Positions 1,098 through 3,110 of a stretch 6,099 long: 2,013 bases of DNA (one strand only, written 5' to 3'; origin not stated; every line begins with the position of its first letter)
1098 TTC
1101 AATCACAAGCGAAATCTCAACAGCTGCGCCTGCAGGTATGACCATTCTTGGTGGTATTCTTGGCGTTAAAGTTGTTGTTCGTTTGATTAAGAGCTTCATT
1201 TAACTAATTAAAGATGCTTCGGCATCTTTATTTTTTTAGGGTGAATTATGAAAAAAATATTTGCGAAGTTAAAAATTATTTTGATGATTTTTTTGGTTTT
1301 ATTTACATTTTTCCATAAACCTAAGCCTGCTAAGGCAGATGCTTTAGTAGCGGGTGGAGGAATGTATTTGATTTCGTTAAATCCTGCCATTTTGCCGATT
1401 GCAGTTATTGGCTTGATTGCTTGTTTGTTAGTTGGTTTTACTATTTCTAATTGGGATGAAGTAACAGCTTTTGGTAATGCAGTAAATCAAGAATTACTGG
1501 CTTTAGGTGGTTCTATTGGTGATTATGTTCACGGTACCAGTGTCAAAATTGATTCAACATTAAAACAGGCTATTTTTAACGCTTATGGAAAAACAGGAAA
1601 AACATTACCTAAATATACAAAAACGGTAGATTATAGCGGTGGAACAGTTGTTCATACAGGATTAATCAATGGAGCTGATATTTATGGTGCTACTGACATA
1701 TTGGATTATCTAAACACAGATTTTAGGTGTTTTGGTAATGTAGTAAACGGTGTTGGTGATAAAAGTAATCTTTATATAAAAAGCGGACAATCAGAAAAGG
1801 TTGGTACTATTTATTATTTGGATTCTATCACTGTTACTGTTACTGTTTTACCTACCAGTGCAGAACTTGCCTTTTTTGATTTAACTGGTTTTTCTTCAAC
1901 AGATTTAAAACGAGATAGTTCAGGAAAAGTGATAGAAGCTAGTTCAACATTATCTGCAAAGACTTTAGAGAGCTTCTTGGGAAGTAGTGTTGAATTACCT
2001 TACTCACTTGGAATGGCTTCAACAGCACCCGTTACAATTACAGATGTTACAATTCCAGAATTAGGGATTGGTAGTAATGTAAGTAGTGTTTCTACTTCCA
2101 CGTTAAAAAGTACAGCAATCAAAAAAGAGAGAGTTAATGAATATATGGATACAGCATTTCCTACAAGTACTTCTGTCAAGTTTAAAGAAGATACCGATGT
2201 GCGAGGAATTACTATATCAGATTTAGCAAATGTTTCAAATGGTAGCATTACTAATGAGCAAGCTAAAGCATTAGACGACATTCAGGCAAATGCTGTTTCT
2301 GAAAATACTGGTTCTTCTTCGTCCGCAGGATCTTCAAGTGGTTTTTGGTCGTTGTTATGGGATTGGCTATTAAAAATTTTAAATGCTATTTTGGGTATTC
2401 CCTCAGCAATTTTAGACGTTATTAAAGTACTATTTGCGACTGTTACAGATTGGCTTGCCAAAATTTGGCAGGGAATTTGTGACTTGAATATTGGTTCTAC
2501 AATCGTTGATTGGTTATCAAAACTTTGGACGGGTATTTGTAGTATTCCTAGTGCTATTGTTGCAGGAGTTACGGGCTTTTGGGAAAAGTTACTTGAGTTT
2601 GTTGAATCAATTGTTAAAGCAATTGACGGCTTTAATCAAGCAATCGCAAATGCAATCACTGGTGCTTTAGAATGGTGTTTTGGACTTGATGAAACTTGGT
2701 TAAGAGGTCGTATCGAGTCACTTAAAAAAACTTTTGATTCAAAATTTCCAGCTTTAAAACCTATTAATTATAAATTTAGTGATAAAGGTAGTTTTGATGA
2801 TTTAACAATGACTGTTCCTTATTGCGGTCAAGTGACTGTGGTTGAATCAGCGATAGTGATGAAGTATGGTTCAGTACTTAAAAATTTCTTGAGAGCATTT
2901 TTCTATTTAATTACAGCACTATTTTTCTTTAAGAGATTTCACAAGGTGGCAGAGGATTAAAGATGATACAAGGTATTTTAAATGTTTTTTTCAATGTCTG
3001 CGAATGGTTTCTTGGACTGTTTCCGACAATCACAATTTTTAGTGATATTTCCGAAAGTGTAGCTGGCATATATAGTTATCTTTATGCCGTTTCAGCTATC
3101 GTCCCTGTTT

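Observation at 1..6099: Complete circular ~6,006-bp inovirus-like genome from a low-GC Gram-positive host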

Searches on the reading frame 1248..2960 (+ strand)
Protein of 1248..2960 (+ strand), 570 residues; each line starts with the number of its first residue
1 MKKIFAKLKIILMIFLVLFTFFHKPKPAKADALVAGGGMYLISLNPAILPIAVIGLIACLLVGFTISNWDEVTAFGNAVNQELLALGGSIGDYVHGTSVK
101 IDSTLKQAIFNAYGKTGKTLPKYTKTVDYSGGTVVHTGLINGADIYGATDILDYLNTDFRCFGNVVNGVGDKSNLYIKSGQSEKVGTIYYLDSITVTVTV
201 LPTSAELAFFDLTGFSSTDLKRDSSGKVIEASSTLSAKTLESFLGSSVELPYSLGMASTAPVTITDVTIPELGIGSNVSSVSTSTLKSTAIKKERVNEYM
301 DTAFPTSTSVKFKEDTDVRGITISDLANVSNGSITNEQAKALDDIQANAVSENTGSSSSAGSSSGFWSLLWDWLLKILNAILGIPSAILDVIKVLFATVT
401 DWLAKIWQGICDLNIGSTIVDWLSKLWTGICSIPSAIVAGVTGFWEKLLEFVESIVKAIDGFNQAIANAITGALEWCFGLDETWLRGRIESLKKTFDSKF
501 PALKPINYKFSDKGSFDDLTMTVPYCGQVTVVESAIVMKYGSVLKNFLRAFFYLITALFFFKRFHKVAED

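Call 3: search_protein_families(library=pfam, proteins=[window:1248-2960:+], max_evalue=1)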
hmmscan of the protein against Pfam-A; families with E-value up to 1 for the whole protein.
window:1248-2960:+ (570 aa): 1 family
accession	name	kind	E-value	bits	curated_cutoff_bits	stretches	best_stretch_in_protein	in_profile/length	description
PF01146.22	Caveolin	-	0.061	13.7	25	1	342-430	26-109/133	Caveolin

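Call 4: search_protein_families(library=phrogs, proteins=[window:1248-2960:+], max_evalue=0.1)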
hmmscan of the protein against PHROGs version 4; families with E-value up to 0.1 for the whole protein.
window:1248-2960:+ (570 aa): 14 families
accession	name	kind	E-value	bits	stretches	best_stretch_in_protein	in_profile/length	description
phrog_167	-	tail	3.1e-06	26.2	1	49-472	700-968/1555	tail length tape measure protein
phrog_1272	-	tail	8.9e-06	24.7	1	5-497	611-878/1606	tail length tape measure protein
phrog_305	-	tail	3.2e-05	23.7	1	376-500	515-632/1001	tail length tape measure protein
phrog_1204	-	tail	0.00012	21.1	1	338-471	420-539/1483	tail protein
phrog_4200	-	tail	0.00015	21.4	1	367-467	466-562/732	tail length tape measure protein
phrog_4070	-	tail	0.00098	18.3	1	372-498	158-290/989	tail length tape measure protein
phrog_5493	-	tail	0.0012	18.2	1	377-480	767-873/1102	tail length tape measure protein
phrog_58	-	tail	0.0061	15.9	1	35-473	617-841/1544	tail length tape measure protein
phrog_37692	-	unknown function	0.01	16.7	1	52-66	7-20/25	-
phrog_1535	-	tail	0.014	14.5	1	327-503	723-905/1152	tail length tape measure protein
phrog_694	-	tail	0.017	14.4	1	378-466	304-405/851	baseplate hub and tail lysozyme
phrog_7972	-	unknown function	0.02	14.8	1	387-474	306-398/687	-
phrog_5448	-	tail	0.032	12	1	367-487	1783-1905/3103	tail length tape measure protein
phrog_8462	-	tail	0.048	13.4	1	386-472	336-440/672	tail length tape measure protein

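Call 93: search_protein_families(library=ncbifam, proteins=[window:1248-2960:+], max_evalue=0.01)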
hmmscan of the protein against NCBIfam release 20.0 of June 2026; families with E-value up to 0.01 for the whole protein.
window:1248-2960:+ (570 aa): 0 families
